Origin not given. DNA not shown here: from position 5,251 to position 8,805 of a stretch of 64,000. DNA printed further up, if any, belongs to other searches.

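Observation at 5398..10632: Orphan 1744-aa VirB6/TrbL-like lipoprotein with a roughly 1000 aa coiled-coil tail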

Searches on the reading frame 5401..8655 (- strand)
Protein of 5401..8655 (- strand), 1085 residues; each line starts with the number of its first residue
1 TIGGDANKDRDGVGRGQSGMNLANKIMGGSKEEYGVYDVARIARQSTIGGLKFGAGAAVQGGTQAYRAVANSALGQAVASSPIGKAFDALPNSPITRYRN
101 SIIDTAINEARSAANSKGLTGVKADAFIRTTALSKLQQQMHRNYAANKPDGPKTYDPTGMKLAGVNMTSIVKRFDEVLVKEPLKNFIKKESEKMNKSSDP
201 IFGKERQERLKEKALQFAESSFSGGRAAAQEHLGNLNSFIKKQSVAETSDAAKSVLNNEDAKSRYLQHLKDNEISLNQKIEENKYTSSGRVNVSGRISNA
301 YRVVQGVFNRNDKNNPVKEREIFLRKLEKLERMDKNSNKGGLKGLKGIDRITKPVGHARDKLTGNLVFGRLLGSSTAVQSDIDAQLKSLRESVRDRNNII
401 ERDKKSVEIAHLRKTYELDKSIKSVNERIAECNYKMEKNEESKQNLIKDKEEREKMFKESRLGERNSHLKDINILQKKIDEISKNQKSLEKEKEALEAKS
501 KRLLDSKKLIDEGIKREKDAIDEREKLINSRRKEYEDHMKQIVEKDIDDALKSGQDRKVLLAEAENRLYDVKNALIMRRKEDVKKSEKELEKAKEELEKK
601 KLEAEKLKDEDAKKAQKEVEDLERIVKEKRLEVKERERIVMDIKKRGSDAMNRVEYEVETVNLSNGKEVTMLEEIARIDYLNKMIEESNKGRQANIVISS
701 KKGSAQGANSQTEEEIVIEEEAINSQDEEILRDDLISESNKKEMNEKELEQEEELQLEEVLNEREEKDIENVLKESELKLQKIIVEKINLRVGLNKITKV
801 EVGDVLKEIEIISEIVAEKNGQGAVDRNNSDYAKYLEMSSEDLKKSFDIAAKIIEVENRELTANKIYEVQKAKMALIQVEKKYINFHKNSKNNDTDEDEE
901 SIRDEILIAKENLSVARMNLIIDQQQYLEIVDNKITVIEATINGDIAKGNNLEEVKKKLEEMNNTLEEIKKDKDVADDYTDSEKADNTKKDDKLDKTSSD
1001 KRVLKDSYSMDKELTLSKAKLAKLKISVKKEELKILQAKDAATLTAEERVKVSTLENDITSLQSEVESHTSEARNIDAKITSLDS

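Call 74: predict_structure(alignment_id=A5)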
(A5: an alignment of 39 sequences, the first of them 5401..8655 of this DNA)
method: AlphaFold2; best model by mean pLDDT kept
length: 1085 residues; sequences in the alignment: 39
mean_pLDDT: 67.5   pTM: 0.40
mean pLDDT of the five models: 67.5, 67.3, 67.1, 66.0, 64.6
residues with pLDDT >= 90: 179; 70-90: 409; 50-70: 223; < 50: 274
segments of 3 or more residues with pLDDT < 50: 1-86, 143-148, 151-155, 291-296, 305-310, 341-357, 362-389, 555-557, 655-674, 687-749, 944-950, 982-997
pLDDT, mean of each block of 10 residues (from residue 1): 32 35 32 33 28 30 38 42 48 83 96 96 96 90 50 53 86 95 97 91 94 97 93 93 90 91 90 82 62 48 49 76 89 74 45 47 44 41 47 57 70 75 79 77 77 73 58 75 74 80 79 76 74 69 68 54 62 68 75 80 74 79 83 77 68 48 38 49 51 36 34 34 32 36 45 62 75 80 83 77 65 62 61 71 73 77 79 77 75 63 70 71 72 64 48 64 67 55 43 47 79 88 91 89 85 93 95 93 84
secondary structure, 60 per line:
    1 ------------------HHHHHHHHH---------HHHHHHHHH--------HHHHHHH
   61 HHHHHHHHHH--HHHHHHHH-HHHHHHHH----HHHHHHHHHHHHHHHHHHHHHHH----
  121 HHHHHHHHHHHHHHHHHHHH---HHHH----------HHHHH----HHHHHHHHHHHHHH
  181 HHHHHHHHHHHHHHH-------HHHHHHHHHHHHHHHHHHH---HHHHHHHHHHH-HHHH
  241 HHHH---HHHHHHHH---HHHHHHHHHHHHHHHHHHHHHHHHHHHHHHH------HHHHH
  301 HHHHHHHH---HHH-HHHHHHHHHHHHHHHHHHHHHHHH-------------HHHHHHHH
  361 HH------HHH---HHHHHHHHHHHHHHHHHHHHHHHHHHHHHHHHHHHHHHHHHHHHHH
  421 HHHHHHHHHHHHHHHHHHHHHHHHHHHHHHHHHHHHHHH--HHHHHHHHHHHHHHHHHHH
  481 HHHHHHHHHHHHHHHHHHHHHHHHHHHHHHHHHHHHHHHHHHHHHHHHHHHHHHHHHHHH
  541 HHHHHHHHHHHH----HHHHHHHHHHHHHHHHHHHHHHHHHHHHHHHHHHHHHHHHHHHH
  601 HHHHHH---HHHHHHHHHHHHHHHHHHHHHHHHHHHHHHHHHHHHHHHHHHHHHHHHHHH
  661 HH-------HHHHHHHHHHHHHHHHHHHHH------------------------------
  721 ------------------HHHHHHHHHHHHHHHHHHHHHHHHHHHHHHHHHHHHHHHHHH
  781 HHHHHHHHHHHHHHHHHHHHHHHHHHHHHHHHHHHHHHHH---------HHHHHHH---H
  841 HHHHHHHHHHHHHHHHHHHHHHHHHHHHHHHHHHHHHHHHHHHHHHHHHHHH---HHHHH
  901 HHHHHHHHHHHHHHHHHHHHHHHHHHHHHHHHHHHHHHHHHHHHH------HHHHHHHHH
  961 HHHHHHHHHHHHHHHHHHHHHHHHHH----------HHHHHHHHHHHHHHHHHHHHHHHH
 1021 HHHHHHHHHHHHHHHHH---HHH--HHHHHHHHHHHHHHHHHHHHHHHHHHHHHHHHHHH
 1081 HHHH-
elements in order (helices of 4 or more, strands of 3 or more residues): H19-27 H37-45 H54-70 H73-80 H82-89 H94-116 H121-140 H144-147 H158-162 H167-195 H203-221 H225-235 H237-244 H248-255 H259-289 H296-308 H316-339 H353-362 H375-459 H462-552 H557-606 H610-662 H670-690 H739-820 H830-836 H840-892 H896-945 H952-986 H997-1037 H1046-1084

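Call 78: fold_search(model_id=the predicted structure, library=pdb)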
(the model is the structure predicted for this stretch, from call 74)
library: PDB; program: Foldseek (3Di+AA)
matches with E <= 10: 220; with E <= 0.001: 0
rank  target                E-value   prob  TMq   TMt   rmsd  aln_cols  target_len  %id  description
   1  9cpb_6M               7.7e-01  0.33  0.09  0.22  39.8       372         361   12  Atomic model of bovine Fallopian tube cilia doublet microtubule (48-nm periodicity) (released 2024-10-30)
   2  6kgo                  8.4e-01  0.69  0.05  0.08  22.4       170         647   18  LSD1-S2157 five-membered ring adduct model (released 2020-03-25)
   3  5ot4_B                1.3e+00  0.11  0.07  0.09  34.9       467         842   14  Structure of the Legionella pneumophila effector RidL (1-866) (released 2017-12-13)
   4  6z0c_B                1.3e+00  0.47  0.08  0.33  12.7       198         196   15  Structure of in silico modelled artificial Maquette-3 protein (released 2021-03-17)
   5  8glv_Dp               1.3e+00  0.08  0.09  0.06  69.7       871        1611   12  96-nm repeat unit of doublet microtubules from Chlamydomonas reinhardtii flagella (released 2023-05-31)
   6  9bd6_A                1.4e+00  0.11  0.08  0.11  19.8       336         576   12  PaMsbA in an occluded, outward conformation (released 2025-09-03)
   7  3edv_B                1.6e+00  0.18  0.09  0.24  35.7       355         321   11  Crystal Structure of Repeats 14-16 of Beta2-Spectrin (released 2009-01-20)
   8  6z0c_C                1.7e+00  0.75  0.09  0.42  29.3       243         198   12  Structure of in silico modelled artificial Maquette-3 protein (released 2021-03-17)
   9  6z0c_D                1.7e+00  0.54  0.09  0.41  10.6       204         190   16  Structure of in silico modelled artificial Maquette-3 protein (released 2021-03-17)
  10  5i6r                  1.7e+00  0.23  0.09  0.19  50.4       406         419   10  Crystal Structure of srGAP2 F-BARx WT Form-1 (released 2017-08-30)
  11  5j1i_B                1.7e+00  0.13  0.08  0.20  35.8       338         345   10  Structure of the spectrin repeats 7, 8, and 9 of the plakin domain of plectin (released 2016-07-20)
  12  8fbi                  2.0e+00  0.33  0.09  0.29  20.4       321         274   13  Improving the secretion of designed protein assemblies through negative design of cryptic transmembrane domains (released 2023-03-22)
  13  8otz_DQ               2.1e+00  0.20  0.07  0.24  32.5       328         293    9  48-nm repeat of the native axonemal doublet microtubule from bovine sperm (released 2023-11-22)
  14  7d6d_A                2.1e+00  0.16  0.08  0.18  28.9       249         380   17  Structural insights into membrane remodeling by SNX1 (released 2021-03-17)
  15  8otz_C2               2.1e+00  0.16  0.08  0.19  42.0       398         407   11  48-nm repeat of the native axonemal doublet microtubule from bovine sperm (released 2023-11-22)
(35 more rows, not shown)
